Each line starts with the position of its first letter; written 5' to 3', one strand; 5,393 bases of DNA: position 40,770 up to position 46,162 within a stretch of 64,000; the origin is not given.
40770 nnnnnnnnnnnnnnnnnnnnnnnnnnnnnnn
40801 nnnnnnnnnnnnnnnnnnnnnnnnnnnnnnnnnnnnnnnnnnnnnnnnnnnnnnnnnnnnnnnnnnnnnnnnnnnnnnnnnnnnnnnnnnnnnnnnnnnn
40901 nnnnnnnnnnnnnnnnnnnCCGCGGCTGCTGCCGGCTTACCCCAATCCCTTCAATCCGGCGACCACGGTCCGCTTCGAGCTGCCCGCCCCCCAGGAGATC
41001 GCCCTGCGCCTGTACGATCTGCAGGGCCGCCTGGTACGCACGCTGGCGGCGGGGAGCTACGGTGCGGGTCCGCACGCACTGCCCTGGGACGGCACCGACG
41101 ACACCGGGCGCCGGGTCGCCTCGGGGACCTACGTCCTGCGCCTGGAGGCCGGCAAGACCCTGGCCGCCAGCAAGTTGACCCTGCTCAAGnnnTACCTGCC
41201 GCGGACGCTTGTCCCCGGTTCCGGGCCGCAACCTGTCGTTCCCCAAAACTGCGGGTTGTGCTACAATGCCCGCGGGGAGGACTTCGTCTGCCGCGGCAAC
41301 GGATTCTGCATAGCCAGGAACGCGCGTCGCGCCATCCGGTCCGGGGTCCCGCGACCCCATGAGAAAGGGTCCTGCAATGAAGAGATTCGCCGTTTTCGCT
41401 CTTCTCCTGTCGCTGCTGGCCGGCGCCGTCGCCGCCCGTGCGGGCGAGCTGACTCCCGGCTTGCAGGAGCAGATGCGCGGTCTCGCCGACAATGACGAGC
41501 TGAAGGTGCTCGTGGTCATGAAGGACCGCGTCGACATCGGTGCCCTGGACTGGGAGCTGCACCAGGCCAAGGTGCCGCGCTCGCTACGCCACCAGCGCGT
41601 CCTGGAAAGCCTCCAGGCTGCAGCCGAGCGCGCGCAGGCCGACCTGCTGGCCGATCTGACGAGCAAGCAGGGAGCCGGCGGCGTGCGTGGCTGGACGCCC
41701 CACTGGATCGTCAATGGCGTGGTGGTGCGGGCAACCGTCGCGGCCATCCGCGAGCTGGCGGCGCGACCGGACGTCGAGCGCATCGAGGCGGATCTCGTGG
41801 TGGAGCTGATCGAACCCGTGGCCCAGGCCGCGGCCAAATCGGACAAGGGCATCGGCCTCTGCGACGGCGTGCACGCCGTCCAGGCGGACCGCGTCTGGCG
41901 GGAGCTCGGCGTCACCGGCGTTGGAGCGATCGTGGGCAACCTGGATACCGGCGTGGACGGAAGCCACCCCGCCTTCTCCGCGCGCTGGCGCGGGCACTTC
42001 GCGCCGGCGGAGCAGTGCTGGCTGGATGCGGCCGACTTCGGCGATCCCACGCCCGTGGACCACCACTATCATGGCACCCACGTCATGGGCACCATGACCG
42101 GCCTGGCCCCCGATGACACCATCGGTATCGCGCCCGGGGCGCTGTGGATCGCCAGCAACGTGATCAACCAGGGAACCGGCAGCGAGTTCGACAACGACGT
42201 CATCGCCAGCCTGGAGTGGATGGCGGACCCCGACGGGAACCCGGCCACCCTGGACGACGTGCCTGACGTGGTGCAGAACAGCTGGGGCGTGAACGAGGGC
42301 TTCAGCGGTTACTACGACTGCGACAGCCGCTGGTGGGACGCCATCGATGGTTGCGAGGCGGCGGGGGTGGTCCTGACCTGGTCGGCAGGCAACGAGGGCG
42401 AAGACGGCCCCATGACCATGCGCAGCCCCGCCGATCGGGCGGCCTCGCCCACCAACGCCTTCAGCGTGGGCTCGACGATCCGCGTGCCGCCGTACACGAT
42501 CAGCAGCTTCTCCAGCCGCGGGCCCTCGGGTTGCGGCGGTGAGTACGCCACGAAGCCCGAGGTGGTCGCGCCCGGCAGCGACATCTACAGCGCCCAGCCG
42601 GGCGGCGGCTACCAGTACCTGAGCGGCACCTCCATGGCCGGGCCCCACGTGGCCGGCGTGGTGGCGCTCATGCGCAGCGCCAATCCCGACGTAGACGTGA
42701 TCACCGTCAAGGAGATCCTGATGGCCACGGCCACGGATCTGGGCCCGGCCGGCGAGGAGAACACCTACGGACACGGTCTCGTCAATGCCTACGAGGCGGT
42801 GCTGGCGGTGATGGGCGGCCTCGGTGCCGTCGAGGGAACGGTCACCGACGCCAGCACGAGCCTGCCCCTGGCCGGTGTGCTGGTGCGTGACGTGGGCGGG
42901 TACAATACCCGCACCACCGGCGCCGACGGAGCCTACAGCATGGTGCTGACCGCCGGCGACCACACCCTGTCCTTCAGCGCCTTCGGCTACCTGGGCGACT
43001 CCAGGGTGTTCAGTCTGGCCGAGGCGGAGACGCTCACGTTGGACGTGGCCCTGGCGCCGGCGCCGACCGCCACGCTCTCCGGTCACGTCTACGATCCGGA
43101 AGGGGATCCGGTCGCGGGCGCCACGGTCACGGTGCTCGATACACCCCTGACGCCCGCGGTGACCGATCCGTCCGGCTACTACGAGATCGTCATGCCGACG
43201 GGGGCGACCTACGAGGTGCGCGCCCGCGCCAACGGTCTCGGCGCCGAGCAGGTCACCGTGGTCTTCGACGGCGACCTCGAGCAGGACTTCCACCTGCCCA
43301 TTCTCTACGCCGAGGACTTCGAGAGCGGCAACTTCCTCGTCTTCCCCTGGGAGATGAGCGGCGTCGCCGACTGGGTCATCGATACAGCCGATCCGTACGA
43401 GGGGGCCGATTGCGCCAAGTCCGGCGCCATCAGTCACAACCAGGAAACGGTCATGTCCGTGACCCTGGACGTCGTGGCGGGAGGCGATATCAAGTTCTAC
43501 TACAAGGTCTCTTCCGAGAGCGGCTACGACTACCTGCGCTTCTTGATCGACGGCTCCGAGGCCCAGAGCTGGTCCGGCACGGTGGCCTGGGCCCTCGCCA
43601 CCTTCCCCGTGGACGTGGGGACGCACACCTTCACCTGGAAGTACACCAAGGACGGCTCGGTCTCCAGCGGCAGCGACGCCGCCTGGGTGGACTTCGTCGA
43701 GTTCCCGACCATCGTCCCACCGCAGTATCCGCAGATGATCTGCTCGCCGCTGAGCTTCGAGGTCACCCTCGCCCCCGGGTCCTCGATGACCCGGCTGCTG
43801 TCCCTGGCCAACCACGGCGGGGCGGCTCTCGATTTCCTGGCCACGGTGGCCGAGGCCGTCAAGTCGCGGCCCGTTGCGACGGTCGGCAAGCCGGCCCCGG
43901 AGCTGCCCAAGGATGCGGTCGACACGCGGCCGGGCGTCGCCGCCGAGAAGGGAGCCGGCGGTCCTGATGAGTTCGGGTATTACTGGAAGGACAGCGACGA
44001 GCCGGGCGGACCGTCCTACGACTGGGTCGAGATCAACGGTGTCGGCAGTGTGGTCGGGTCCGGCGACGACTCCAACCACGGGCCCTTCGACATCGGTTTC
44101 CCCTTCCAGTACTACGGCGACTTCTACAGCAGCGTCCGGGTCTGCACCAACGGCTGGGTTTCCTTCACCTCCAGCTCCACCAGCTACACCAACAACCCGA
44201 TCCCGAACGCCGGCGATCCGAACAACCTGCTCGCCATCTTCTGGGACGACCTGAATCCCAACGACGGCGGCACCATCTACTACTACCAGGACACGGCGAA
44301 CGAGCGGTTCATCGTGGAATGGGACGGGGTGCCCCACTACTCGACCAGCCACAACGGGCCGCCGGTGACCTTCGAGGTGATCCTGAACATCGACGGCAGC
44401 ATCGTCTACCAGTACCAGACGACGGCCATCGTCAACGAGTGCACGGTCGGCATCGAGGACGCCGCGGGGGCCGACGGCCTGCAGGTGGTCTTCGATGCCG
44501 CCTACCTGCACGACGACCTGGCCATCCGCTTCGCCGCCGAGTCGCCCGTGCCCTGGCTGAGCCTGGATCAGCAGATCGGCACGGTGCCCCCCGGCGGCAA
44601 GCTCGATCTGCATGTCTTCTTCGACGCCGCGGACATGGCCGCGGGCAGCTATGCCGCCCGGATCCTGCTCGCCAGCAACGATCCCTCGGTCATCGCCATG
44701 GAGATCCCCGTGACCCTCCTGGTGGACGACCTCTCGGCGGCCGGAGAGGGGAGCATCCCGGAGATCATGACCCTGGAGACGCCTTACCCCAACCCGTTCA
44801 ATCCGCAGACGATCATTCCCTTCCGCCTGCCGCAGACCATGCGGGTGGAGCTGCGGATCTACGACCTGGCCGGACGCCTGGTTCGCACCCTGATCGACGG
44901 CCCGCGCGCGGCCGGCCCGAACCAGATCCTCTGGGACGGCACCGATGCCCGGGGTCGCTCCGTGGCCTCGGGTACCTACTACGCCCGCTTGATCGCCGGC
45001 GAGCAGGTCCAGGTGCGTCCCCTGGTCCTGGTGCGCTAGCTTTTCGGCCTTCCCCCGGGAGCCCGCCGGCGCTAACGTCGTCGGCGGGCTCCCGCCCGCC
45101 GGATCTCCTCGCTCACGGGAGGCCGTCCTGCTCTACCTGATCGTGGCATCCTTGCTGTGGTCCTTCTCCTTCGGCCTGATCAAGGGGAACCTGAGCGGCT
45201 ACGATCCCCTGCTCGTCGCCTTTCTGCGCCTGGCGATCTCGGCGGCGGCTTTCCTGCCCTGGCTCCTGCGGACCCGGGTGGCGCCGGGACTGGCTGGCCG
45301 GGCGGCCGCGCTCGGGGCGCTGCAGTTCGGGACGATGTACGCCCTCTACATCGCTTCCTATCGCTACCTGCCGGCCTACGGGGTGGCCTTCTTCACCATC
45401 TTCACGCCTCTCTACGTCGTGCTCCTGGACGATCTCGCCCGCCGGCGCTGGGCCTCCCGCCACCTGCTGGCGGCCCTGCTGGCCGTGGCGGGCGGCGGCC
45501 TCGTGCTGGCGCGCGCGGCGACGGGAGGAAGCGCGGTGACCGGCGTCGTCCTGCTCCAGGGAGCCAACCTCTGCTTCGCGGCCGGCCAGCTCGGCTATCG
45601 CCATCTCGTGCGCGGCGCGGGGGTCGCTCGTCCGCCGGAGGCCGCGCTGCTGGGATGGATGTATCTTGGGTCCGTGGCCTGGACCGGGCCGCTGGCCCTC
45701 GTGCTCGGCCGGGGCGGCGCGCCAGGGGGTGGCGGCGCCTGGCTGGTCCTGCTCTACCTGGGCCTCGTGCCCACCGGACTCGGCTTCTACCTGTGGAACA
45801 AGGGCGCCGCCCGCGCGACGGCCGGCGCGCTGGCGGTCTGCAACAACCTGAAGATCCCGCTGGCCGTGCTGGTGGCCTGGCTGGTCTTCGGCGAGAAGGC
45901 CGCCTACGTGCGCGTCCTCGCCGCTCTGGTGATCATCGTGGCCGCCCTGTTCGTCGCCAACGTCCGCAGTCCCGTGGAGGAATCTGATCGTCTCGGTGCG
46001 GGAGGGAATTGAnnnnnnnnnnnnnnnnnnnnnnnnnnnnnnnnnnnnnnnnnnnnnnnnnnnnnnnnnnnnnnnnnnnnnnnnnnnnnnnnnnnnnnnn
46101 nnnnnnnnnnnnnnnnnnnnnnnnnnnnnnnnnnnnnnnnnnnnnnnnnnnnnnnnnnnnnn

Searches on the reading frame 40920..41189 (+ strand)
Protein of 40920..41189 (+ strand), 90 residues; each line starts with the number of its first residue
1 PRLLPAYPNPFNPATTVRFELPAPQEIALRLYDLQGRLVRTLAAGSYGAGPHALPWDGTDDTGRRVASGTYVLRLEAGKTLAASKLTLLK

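Call 99: search_protein_families(library=ncbifam, proteins=[window:40920-41189:+], max_evalue=0.1)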
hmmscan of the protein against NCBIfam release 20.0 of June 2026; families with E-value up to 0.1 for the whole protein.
window:40920-41189:+ (90 aa): 13 families
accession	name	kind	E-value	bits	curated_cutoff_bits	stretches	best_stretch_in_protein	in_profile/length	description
NF005176.1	PRK06655.1-1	equivalog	1.6e-10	41.3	230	1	23-80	95-152/197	flagellar hook assembly protein FlgD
NF033707.1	T9SS_sortase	equivalog_domain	1.3e-09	36.3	420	1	6-79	1001-1079/1095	type IX secretion system sortase PorU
TIGR04183.1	Por_Secre_tail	domain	5.9e-09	35.8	23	1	6-86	1-69/72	T9SS type A sorting domain-containing protein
NF009276.0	PRK12633.1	equivalog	1.9e-07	31.1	383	1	15-78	118-182/234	flagellar basal body rod modification protein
NF052323.1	T9SSA_dep_M6i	equivalog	2.4e-07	29.1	600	1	7-79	961-1028/1043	T9SS-dependent M6-like inactivated metalloprotease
NF009277.0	PRK12634.1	equivalog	6.2e-06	26.5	333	1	27-80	124-177/221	flagellar basal body rod modification protein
NF052228.1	T9SS_PorZ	equivalog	4.2e-05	22.2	260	1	6-73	675-738/757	type IX secretion system anionic LPS delivery protein PorZ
NF009452.0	PRK12812.1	equivalog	9.2e-05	21.8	258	1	26-75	153-204/289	flagellar basal body rod modification protein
NF053608.1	Lsa66_OmpA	equivalog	0.00037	19.1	700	1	32-77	184-228/581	fibronectin-binding adhesin Lsa66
NF038113.1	T9SSA_dep_M36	equivalog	0.0032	15.7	885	1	6-86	795-866/869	T9SS-dependent M36 family metallopeptidase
NF009453.0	PRK12813.1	equivalog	0.0052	16.3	264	1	29-78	128-174/223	flagellar basal body rod modification protein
NF004496.1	PRK05842.1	equivalog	0.021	14.1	250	1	32-76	173-219/271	flagellar hook assembly protein FlgD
NF050177.1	TapA_OM_Porphy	equivalog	0.086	11.6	500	0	7-43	474-508/544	TapA/TapC family T9SS-dependent outer membrane protein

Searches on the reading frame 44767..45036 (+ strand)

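Call 99: search_protein_families(library=ncbifam, proteins=[window:44767-45036:+], max_evalue=0.1)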
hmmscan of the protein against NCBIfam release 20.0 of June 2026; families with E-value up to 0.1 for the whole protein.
window:44767-45036:+ (90 aa): 11 families
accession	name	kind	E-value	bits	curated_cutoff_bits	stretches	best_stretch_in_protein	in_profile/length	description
NF005176.1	PRK06655.1-1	equivalog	6.4e-09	36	230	1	23-81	95-156/197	flagellar hook assembly protein FlgD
NF052323.1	T9SSA_dep_M6i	equivalog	8.9e-09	33.8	600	1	7-78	961-1027/1043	T9SS-dependent M6-like inactivated metalloprotease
NF033707.1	T9SS_sortase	equivalog_domain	1.6e-07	29.4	420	1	7-76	1002-1076/1095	type IX secretion system sortase PorU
TIGR04183.1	Por_Secre_tail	domain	1.8e-07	31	23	1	7-87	2-70/72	T9SS type A sorting domain-containing protein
NF052228.1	T9SS_PorZ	equivalog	5.5e-05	21.8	260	1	7-73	676-738/757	type IX secretion system anionic LPS delivery protein PorZ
NF009277.0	PRK12634.1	equivalog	0.0001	22.5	333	1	27-72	124-169/221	flagellar basal body rod modification protein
NF009276.0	PRK12633.1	equivalog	0.00014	21.7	383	1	24-78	128-182/234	flagellar basal body rod modification protein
NF053608.1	Lsa66_OmpA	equivalog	0.00017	20.2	700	1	50-81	201-232/581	fibronectin-binding adhesin Lsa66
NF038113.1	T9SSA_dep_M36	equivalog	0.0039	15.4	885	1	6-40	795-829/869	T9SS-dependent M36 family metallopeptidase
NF009452.0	PRK12812.1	equivalog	0.0052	16.1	258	1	26-74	153-203/289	flagellar basal body rod modification protein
NF009453.0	PRK12813.1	equivalog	0.0087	15.6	264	1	13-74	112-170/223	flagellar basal body rod modification protein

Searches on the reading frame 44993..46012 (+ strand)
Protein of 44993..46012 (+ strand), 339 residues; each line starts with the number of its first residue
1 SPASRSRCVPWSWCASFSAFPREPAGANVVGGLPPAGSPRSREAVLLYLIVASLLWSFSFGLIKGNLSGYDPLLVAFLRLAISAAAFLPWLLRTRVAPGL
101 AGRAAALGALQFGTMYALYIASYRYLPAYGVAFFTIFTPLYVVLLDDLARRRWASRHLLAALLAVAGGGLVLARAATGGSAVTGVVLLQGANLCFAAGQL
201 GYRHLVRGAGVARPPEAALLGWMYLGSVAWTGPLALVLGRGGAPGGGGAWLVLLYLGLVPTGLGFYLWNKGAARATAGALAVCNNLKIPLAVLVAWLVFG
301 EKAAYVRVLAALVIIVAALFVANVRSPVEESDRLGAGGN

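Call 66: search_protein_families(library=pfam, proteins=[window:44993-46012:+], max_evalue=0.000001)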
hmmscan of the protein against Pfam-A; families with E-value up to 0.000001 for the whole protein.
window:44993-46012:+ (339 aa): 1 family
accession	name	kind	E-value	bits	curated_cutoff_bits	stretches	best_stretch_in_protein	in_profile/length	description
PF00892.27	EamA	-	2.3e-22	80.2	28.2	2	184-321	3-133/135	EamA-like transporter family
